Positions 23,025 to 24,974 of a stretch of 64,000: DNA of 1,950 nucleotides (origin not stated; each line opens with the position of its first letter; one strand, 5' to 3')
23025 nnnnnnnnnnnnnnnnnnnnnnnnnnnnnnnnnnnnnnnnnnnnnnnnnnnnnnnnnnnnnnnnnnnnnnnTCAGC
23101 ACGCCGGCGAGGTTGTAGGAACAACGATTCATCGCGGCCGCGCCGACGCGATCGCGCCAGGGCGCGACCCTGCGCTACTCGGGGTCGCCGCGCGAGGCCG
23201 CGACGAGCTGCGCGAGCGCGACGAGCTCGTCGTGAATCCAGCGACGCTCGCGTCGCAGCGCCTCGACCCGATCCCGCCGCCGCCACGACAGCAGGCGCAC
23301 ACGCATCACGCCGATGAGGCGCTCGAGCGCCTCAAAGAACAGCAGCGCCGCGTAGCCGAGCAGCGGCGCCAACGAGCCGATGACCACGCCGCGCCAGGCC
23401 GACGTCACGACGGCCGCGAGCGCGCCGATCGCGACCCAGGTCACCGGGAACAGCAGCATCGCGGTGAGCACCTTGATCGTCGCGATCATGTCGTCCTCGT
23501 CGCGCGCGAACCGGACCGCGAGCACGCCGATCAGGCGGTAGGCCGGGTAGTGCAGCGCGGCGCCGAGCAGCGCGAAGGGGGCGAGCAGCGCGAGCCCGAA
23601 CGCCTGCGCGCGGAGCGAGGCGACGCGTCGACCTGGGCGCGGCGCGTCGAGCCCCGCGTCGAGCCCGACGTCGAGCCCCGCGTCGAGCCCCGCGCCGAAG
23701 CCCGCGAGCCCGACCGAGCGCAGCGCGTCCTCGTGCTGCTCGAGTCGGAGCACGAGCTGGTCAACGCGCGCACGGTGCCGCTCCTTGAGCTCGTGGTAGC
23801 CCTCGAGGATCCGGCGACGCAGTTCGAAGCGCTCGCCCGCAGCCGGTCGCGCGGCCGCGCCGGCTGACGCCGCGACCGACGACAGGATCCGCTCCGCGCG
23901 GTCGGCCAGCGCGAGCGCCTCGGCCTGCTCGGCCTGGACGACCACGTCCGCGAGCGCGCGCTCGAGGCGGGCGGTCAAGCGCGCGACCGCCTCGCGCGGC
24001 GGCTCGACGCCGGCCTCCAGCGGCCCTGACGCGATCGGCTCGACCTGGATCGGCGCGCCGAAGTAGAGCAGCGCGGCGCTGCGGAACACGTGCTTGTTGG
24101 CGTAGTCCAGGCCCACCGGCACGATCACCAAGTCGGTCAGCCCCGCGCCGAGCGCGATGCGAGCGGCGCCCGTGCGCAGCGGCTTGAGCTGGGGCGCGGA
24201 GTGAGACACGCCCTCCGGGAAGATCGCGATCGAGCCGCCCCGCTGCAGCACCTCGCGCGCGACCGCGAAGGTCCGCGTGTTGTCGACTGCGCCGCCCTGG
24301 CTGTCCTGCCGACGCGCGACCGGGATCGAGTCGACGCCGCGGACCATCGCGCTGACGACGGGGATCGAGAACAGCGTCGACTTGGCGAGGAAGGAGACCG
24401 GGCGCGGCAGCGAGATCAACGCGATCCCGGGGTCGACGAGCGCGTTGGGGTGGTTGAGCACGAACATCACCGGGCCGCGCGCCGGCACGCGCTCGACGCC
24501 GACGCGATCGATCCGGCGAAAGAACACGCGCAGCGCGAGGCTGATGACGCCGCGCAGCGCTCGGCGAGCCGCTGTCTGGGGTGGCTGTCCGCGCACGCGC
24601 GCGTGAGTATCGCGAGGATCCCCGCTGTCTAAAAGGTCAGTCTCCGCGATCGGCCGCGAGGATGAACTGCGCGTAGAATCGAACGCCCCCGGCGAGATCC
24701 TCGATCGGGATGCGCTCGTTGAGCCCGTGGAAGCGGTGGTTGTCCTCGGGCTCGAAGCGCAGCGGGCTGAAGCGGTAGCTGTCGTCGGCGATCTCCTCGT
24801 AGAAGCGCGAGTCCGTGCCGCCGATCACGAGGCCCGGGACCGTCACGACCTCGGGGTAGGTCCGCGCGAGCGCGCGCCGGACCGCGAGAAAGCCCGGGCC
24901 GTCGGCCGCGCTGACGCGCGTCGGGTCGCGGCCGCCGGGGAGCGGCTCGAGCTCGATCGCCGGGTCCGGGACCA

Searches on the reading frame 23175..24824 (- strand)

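Call 54: search_protein_families(library=pfam, proteins=[window:23175-24824:-], max_evalue=0.00001)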
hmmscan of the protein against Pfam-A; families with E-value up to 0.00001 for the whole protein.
window:23175-24824:- (549 aa): 1 family
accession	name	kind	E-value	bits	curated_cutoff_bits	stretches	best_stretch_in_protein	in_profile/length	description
PF01553.26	Acyltransferase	-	8.8e-19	68.1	23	1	107-238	4-130/132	Acyltransferase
